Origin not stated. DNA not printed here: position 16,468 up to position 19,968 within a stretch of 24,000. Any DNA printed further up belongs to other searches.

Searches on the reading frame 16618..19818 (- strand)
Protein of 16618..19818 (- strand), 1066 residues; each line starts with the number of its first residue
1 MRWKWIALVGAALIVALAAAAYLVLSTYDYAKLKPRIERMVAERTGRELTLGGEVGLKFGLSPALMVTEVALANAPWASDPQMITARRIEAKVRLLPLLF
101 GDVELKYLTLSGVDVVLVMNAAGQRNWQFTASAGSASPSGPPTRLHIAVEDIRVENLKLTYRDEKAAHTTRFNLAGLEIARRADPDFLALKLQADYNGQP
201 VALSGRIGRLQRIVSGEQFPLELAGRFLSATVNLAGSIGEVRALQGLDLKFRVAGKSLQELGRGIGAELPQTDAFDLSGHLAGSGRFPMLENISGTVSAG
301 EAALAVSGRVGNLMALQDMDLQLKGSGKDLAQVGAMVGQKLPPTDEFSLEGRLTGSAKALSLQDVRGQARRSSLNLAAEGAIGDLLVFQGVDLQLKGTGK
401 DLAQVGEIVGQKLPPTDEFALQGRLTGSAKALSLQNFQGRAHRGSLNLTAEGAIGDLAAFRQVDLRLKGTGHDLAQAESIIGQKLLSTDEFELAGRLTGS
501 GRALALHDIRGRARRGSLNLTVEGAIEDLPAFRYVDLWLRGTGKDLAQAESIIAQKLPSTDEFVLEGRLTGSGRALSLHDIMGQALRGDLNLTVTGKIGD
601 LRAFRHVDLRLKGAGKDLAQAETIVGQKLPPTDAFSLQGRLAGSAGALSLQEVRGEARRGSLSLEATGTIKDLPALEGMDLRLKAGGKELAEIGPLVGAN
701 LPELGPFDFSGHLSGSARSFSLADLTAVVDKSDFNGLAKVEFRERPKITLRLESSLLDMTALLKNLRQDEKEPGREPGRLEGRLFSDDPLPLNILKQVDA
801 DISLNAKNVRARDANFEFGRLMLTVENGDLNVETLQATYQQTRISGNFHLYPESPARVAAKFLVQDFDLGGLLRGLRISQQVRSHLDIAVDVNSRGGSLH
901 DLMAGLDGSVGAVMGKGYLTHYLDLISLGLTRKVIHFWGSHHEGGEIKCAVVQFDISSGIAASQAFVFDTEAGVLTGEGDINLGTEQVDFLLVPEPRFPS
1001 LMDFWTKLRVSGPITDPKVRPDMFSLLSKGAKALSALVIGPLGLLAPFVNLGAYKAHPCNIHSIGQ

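Call 5: search_protein_families(library=pfam, proteins=[window:16618-19818:-])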
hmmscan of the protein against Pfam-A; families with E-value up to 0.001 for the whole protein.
window:16618-19818:- (1066 aa): 4 families
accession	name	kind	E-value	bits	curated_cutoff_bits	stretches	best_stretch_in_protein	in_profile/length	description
PF05170.20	AsmA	-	6.3e-35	121.5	29.8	2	7-178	9-186/607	AsmA family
PF13116.12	YhdP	-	7.2e-11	41.2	46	1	801-998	965-1174/1224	YhdP protein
PF05359.17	DUF748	-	1.7e-08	33.4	50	1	2-206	13-211/1037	Domain of Unknown Function (DUF748)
PF03168.19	LEA_2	-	0.00013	22.8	25.4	0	316-397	14-96/98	Late embryogenesis abundant protein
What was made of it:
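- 16618..19818 (-): AsmA-family gene (1066 aa), the first gene downstream of promoter A after a roughly 160-nt leader. Pfam AsmA E 6e-35 (call 5).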

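Call 33: search_protein_families(library=ncbifam, proteins=[window:16618-19818:-], max_evalue=0.001)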
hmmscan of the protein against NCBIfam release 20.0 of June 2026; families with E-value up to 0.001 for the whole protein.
window:16618-19818:- (1066 aa): 1 family
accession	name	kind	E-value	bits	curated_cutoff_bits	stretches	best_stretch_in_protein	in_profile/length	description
NF008091.0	PRK10833.1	equivalog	1.8e-16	59.8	412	1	706-990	240-537/618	outer membrane assembly protein AsmA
